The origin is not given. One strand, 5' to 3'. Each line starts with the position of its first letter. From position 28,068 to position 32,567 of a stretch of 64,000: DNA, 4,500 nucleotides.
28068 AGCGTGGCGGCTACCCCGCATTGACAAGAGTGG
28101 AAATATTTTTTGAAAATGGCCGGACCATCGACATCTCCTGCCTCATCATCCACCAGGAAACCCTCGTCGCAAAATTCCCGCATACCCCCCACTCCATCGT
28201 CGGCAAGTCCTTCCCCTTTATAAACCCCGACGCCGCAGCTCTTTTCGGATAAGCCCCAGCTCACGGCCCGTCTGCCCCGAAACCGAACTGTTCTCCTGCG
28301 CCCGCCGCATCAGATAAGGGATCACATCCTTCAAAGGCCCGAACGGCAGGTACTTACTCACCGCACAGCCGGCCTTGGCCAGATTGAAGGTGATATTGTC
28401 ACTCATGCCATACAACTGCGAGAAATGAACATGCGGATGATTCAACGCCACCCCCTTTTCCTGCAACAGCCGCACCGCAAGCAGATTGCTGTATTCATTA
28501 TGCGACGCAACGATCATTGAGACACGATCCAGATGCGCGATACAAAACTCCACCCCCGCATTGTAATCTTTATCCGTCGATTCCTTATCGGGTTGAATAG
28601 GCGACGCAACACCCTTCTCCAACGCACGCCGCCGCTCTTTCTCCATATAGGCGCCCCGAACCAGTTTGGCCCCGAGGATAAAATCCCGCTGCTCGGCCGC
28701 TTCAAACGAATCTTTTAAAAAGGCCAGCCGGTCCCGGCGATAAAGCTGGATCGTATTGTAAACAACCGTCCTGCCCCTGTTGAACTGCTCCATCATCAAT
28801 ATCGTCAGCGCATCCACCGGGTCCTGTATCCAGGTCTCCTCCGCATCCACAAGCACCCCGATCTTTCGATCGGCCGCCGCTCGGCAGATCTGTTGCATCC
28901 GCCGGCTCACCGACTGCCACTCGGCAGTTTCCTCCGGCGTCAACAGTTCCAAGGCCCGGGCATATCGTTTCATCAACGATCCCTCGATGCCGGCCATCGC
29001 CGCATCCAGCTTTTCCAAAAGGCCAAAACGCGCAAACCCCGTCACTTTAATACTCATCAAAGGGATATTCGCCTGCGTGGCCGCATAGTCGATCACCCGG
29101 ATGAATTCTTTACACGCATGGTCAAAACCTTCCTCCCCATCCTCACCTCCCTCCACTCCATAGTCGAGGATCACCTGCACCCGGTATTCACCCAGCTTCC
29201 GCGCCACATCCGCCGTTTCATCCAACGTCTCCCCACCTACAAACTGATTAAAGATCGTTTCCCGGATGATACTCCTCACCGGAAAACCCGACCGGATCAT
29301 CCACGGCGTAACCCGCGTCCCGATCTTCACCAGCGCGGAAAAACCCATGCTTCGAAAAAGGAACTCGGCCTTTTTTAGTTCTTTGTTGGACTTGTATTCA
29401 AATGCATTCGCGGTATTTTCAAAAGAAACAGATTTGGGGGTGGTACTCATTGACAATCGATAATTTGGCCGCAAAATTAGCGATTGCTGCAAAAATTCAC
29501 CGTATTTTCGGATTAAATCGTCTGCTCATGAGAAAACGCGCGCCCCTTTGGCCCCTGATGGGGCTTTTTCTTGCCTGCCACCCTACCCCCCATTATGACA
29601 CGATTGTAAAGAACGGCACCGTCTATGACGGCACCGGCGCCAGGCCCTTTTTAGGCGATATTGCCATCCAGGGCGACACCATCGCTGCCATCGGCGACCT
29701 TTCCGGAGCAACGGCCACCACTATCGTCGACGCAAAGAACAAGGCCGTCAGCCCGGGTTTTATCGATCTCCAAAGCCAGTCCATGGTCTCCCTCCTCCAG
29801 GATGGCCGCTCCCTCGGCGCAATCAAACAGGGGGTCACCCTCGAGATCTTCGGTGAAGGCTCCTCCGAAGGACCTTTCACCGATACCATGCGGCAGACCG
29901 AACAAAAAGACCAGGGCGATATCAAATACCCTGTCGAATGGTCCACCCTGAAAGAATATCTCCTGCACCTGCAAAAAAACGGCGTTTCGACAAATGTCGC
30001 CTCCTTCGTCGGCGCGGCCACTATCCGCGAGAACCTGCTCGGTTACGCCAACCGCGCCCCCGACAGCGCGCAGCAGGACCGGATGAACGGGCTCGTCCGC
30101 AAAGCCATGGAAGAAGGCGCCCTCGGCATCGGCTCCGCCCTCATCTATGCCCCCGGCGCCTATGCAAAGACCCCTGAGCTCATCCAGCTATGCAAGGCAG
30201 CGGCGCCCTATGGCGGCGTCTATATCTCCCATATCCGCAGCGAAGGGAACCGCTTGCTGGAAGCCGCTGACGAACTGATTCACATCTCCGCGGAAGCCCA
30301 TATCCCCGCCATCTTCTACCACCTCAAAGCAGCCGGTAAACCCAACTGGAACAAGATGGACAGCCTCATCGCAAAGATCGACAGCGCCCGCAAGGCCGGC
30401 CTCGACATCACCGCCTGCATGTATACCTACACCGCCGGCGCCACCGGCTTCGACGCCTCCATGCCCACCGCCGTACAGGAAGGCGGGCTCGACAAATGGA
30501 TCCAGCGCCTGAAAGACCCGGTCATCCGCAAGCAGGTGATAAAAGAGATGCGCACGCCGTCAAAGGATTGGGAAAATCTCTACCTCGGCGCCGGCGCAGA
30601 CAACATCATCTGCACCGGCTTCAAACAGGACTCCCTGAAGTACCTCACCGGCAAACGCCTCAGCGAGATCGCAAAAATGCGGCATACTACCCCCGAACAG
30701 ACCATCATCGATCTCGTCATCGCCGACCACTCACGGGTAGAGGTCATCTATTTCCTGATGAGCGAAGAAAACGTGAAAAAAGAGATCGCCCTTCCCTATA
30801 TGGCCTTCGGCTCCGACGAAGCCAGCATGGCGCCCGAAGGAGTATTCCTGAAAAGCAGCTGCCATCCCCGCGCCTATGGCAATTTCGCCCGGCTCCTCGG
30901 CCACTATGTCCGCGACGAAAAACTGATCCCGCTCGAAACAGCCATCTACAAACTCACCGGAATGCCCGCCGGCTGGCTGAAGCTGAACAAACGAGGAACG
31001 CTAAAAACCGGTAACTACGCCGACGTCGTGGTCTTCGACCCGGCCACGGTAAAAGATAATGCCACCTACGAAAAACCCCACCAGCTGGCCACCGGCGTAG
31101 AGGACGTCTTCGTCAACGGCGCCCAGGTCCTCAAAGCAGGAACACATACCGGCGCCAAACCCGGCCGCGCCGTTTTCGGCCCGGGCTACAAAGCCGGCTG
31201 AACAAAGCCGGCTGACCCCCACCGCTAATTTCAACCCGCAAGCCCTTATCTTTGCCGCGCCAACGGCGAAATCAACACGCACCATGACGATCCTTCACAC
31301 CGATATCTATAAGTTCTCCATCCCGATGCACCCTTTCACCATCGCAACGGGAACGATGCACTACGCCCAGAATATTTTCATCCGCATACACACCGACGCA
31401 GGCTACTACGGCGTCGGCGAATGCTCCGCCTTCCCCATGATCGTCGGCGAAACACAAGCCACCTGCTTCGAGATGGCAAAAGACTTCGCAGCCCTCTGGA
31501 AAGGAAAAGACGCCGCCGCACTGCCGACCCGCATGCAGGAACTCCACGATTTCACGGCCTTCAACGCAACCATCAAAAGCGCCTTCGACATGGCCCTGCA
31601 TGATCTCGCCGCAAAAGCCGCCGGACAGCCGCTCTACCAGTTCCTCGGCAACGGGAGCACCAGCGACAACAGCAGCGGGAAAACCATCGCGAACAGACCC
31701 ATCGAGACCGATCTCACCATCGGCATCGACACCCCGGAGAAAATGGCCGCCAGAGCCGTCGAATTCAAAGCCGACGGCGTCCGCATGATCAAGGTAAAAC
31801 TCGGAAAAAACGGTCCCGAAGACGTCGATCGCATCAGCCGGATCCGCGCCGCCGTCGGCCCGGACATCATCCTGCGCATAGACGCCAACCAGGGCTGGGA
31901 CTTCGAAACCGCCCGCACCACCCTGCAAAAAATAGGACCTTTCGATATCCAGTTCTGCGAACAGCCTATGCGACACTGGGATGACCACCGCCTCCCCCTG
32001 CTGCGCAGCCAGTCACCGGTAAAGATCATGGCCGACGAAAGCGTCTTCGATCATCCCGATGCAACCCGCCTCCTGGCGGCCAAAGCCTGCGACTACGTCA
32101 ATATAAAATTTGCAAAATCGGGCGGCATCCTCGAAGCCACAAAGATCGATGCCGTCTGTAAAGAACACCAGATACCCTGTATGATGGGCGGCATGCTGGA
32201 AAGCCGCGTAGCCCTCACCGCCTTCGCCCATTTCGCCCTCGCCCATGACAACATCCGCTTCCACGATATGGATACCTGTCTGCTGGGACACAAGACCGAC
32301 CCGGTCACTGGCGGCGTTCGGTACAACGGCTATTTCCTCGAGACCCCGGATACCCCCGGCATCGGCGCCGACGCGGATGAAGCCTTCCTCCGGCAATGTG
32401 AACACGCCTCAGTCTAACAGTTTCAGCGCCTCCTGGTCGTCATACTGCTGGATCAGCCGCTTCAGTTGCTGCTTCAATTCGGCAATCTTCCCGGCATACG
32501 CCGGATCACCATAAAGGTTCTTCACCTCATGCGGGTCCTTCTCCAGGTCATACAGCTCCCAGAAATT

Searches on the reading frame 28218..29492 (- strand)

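Call 8: search_protein_families(library=pfam, proteins=[window:28218-29492:-])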
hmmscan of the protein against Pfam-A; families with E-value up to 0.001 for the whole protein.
window:28218-29492:- (424 aa): 1 family
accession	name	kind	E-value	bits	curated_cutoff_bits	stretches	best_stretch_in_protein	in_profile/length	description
PF01619.24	Pro_dh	-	1.1e-74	251.9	27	1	97-408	5-276/278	Proline dehydrogenase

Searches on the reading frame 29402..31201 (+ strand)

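Call 8: search_protein_families(library=pfam, proteins=[window:29402-31201:+])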
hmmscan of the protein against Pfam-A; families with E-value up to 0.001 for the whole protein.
window:29402-31201:+ (599 aa): 2 families
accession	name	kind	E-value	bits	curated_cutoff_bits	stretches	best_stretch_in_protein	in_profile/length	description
PF07969.17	Amidohydro_3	-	9.6e-14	52.1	29.7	1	108-576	2-471/472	Amidohydrolase family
PF01979.26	Amidohydro_1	-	1.9e-05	24.5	25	1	467-574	245-343/345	Amidohydrolase family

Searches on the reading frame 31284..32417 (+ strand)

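Call 8: search_protein_families(library=pfam, proteins=[window:31284-32417:+])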
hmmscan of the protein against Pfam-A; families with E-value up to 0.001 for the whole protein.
window:31284-32417:+ (377 aa): 3 families
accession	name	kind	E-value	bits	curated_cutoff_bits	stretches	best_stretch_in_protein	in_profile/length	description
PF13378.12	MR_MLE_C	-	2e-52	178.5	29.4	1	153-367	1-218/219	Enolase C-terminal domain-like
PF02746.21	MR_MLE_N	-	1e-18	68.1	22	1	12-122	10-117/117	Mandelate racemase / muconate lactonizing enzyme, N-terminal domain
PF07476.17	MAAL_C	-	6.3e-09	35.8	27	1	215-323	109-218/249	Methylaspartate ammonia-lyase C-terminus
